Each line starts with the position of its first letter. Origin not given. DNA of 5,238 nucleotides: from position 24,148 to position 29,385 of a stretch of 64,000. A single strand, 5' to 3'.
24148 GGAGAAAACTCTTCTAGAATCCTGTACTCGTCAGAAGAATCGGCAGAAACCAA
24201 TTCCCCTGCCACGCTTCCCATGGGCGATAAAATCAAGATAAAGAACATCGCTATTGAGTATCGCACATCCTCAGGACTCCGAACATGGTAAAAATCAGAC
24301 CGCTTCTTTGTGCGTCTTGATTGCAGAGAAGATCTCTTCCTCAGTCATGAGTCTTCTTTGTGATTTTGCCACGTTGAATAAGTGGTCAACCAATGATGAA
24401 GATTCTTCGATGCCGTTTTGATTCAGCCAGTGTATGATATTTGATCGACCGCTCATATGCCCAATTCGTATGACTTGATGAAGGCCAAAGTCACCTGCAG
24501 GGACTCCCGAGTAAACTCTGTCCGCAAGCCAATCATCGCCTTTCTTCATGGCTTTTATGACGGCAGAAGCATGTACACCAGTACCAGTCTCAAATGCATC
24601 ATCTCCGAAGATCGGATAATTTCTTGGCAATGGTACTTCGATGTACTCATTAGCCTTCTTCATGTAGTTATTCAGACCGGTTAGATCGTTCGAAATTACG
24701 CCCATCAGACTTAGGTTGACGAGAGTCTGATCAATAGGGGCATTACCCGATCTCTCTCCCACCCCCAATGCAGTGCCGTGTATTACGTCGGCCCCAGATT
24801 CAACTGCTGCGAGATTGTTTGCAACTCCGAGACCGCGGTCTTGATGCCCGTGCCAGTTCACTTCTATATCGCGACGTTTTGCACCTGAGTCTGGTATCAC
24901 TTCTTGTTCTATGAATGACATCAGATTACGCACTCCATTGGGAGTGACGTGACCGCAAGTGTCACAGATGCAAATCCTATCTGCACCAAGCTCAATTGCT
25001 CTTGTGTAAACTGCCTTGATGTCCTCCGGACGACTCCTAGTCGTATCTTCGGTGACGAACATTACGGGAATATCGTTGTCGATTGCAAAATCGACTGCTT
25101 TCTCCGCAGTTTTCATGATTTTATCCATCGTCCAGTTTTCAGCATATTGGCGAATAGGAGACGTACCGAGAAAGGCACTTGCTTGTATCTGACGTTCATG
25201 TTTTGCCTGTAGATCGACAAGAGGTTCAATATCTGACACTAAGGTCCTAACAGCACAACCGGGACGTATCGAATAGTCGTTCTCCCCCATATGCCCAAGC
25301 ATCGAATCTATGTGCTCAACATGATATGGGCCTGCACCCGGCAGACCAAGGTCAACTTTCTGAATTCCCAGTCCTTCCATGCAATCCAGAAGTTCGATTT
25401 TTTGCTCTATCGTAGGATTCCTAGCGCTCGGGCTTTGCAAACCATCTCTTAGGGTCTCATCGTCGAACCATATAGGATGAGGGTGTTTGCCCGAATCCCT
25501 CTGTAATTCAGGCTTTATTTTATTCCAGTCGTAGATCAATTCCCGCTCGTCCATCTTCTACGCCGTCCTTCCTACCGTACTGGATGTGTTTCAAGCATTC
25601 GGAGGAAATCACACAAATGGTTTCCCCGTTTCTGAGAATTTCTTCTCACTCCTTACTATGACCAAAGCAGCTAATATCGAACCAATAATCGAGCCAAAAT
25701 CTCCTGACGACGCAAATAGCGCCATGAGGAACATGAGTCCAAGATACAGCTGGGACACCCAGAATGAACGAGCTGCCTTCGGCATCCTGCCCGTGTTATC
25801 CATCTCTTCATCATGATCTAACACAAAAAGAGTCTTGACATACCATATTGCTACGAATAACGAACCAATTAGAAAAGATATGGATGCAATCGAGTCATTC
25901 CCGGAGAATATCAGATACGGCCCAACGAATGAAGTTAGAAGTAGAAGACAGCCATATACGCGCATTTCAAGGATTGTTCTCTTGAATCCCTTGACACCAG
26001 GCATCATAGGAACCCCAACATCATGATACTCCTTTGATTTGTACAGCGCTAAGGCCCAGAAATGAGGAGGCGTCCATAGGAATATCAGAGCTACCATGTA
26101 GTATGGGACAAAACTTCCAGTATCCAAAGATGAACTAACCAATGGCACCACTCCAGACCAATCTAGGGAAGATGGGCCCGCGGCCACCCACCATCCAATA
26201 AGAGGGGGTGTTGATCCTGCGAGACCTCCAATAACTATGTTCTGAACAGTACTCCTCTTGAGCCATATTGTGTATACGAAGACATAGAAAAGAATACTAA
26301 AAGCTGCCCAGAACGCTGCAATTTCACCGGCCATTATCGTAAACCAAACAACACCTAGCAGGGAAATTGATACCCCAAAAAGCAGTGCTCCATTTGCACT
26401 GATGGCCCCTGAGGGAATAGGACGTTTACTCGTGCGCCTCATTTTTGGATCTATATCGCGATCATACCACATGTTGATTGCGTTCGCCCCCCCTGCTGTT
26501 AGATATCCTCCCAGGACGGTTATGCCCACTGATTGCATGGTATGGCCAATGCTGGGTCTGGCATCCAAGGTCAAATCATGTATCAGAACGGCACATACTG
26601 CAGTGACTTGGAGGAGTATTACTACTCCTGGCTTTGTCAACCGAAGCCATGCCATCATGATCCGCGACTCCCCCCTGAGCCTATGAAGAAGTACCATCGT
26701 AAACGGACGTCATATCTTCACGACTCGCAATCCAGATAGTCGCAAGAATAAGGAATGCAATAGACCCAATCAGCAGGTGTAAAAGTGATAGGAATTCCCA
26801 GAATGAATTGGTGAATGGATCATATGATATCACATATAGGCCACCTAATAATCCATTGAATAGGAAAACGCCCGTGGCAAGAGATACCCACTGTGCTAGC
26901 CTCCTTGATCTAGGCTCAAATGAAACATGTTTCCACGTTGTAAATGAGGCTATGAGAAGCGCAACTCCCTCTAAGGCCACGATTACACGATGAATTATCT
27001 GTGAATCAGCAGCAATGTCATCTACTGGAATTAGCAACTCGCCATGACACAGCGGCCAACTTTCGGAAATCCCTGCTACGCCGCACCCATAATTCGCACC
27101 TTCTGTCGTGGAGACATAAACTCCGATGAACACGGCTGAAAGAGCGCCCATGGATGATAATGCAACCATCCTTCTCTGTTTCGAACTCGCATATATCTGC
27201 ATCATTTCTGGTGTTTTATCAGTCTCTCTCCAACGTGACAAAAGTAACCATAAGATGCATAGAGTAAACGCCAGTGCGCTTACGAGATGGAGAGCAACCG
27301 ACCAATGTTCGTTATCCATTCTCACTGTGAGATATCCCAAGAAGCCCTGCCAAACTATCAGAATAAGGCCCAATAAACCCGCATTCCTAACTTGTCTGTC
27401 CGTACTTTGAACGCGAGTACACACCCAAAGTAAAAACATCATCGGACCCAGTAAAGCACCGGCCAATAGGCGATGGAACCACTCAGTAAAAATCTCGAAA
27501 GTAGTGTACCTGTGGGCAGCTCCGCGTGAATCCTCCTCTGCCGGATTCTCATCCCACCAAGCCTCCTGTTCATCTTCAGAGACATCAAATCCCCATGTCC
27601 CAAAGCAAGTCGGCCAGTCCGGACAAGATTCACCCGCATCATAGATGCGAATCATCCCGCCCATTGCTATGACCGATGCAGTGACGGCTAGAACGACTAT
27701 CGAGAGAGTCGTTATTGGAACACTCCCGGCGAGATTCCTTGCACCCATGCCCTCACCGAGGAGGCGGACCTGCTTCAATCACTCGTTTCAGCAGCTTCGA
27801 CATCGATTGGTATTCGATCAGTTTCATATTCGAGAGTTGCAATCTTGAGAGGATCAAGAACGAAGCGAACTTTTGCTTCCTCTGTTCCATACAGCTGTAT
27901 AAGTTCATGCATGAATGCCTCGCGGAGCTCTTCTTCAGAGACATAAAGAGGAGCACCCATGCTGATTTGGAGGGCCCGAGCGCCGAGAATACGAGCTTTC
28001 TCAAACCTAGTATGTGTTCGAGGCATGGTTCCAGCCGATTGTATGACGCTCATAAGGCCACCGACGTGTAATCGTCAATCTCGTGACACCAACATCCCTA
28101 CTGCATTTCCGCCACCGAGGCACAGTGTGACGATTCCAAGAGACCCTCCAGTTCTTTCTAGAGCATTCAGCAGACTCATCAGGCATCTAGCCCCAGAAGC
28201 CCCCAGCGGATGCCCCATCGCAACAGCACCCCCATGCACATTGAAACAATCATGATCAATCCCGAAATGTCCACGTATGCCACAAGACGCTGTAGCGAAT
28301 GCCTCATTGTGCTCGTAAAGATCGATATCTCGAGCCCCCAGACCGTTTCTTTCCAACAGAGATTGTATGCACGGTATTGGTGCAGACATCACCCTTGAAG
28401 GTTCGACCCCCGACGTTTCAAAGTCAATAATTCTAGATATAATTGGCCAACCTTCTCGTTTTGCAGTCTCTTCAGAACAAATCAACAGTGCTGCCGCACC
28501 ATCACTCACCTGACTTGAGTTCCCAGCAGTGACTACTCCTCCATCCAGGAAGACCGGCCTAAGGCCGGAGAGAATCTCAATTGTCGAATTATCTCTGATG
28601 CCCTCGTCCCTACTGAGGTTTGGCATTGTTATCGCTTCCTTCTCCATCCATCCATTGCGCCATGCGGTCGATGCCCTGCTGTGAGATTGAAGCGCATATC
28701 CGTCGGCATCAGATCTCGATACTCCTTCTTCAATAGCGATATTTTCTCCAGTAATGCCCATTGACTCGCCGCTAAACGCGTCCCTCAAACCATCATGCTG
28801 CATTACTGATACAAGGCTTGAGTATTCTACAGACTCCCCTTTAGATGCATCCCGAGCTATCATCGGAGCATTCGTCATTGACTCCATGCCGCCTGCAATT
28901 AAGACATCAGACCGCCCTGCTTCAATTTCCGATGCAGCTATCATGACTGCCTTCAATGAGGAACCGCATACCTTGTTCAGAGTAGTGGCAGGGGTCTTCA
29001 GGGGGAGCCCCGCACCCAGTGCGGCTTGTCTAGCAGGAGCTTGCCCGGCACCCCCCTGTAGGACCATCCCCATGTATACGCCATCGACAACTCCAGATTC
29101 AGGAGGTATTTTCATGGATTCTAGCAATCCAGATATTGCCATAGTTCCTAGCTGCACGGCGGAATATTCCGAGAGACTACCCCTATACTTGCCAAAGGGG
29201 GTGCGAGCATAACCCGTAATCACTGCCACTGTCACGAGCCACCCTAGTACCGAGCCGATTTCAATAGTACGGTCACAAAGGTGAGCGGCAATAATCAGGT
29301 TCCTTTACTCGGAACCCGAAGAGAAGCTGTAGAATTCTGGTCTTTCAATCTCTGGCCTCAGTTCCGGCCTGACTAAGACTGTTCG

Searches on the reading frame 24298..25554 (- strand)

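Call 38: search_protein_families(library=ncbifam, proteins=[window:24298-25554:-], max_evalue=1e-12)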
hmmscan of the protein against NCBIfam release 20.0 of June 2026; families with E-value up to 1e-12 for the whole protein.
window:24298-25554:- (419 aa): 16 families
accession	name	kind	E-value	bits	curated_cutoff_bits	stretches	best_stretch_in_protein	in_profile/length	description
NF002085.0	PRK00915.1-2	subfamily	3.4e-53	181.1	517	1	29-410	15-374/504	2-isopropylmalate synthase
TIGR02146.1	LysS_fung_arch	equivalog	2.4e-52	178.3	413.55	1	32-395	3-341/344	homocitrate synthase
TIGR02090.1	LEU1_arch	subfamily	9.9e-49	166.4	484.75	1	32-397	5-345/363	isopropylmalate/citramalate/homocitrate synthases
NF002086.0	PRK00915.1-3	equivalog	4e-45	154.3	532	1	29-397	8-363/516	2-isopropylmalate synthase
TIGR02660.1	nifV_homocitr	equivalog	3.1e-44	151.7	462.9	1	28-409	2-362/365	homocitrate synthase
TIGR00973.1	leuA_bact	equivalog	5.4e-43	147.2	598.7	1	30-397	4-358/494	2-isopropylmalate synthase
NF002088.0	PRK00915.1-5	equivalog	2.5e-39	135.1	697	1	29-413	5-379/514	2-isopropylmalate synthase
NF041069.1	IPMS_Sufob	equivalog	1.3e-37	129.9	600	1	32-395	5-345/371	isopropylmalate synthase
NF002087.0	PRK00915.1-4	equivalog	4.3e-37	127.8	729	1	32-395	11-362/516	2-isopropylmalate synthase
NF002084.0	PRK00915.1-1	equivalog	1e-32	113.4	748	1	30-394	7-358/523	2-isopropylmalate synthase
TIGR00977.1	citramal_synth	equivalog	5e-32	110.9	450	1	28-383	2-347/526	citramalate synthase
NF042434.1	IPMS_Lepto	equivalog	6.9e-21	74.6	500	1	25-399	3-369/374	2-isopropylmalate synthase LeuA2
NF002991.1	PRK03739.1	subfamily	2.5e-19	69.4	455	1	225-380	230-392/550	2-isopropylmalate synthase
NF006049.0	PRK08195.1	subfamily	6.2e-18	64.9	229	1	173-334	144-296/344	4-hyroxy-2-oxovalerate/4-hydroxy-2-oxopentanoic acid aldolase,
NF042433.1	CitmalDyn_Leptosp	equivalog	9.7e-18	64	950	1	147-391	124-356/514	(R)-citramalate synthase CimA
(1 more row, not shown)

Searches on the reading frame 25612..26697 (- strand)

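Call 38: search_protein_families(library=ncbifam, proteins=[window:25612-26697:-], max_evalue=1e-12)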
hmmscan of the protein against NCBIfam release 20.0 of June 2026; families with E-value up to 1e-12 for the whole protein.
window:25612-26697:- (362 aa): 5 families
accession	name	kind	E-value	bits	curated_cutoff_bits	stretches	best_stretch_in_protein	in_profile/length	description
NF003349.0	PRK04375.1-2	equivalog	5.1e-76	255.9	246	1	12-327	23-307/318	heme o synthase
TIGR01473.1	cyoE_ctaB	equivalog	3.4e-71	240.3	210.3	1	16-327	2-278/281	heme o synthase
NF003348.0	PRK04375.1-1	equivalog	6.7e-41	140.6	285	1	15-290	4-248/292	heme o synthase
NF009521.0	PRK12882.1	equivalog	9.8e-16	57.8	296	1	14-163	5-144/280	geranylgeranylglycerol-phosphate geranylgeranyltransferase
TIGR01474.1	ubiA_proteo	equivalog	3e-13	49.9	275.45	1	16-178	6-159/282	4-hydroxybenzoate octaprenyltransferase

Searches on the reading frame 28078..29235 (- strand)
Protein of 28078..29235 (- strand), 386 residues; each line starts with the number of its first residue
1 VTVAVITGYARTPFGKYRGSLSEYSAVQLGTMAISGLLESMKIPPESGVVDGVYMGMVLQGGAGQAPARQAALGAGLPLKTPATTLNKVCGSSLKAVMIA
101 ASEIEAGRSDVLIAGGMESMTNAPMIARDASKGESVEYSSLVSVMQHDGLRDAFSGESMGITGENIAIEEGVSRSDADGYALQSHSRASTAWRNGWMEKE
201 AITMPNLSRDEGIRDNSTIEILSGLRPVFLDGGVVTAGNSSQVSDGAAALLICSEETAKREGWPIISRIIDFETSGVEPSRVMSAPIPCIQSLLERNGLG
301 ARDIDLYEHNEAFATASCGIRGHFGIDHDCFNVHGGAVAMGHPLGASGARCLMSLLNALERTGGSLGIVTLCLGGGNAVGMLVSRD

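Call 38: search_protein_families(library=ncbifam, proteins=[window:28078-29235:-], max_evalue=1e-12)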
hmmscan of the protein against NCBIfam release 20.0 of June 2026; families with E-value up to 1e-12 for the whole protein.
window:28078-29235:- (386 aa): 32 families (the best 25 are shown)
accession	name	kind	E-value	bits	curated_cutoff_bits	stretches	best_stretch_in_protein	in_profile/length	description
TIGR01930.1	AcCoA-C-Actrans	subfamily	1.9e-120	402.4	240.55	1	6-383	1-384/385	acetyl-CoA C-acyltransferase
NF006086.0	PRK08235.1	equivalog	2.5e-107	359.4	526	1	1-383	1-390/393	acetyl-CoA C-acetyltransferase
NF005404.0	PRK06954.1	subfamily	9.7e-95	317.9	687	1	4-382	9-393/397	acetyl-CoA C-acetyltransferase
NF004206.0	PRK05656.1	subfamily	3.8e-94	315.9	688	1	4-385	4-392/392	acetyl-CoA C-acetyltransferase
NF042967.1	AcCoAtase_PhaA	equivalog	6.8e-91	305.3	740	1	4-381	4-391/396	acetyl-CoA acetyltransferase PhaA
NF004983.0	PRK06366.1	equivalog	1e-90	304.5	627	1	6-379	6-380/388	acetyl-CoA C-acetyltransferase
NF005152.0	PRK06633.1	equivalog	5.4e-90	301.8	675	1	5-383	6-389/392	acetyl-CoA C-acetyltransferase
NF006551.0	PRK09050.1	subfamily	1.1e-86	291.4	605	1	1-385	1-400/401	3-oxoadipyl-CoA thiolase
NF006552.0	PRK09051.1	subfamily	3.3e-86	290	565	1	5-383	7-392/395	beta-ketothiolase BktB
TIGR02430.1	pcaF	equivalog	2.7e-84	283.5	597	1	6-385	5-399/400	3-oxoadipyl-CoA thiolase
NF005865.0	PRK07801.1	equivalog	4.3e-82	276.4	591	1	2-383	2-379/382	acetyl-CoA C-acetyltransferase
NF004853.0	PRK06205.1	subfamily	1e-79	268.5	551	1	3-384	3-401/404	acetyl-CoA C-acetyltransferase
NF042999.1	bketothiol_BktB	equivalog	9.2e-79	265.5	725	1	5-382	6-390/394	beta-ketothiolase BktB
NF006090.0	PRK08242.1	equivalog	1.9e-75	254.5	514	2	234-385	250-401/402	acetyl-CoA C-acetyltransferase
NF005033.0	PRK06445.1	equivalog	2.8e-75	253.9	511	1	6-385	7-394/395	acetyl-CoA C-acetyltransferase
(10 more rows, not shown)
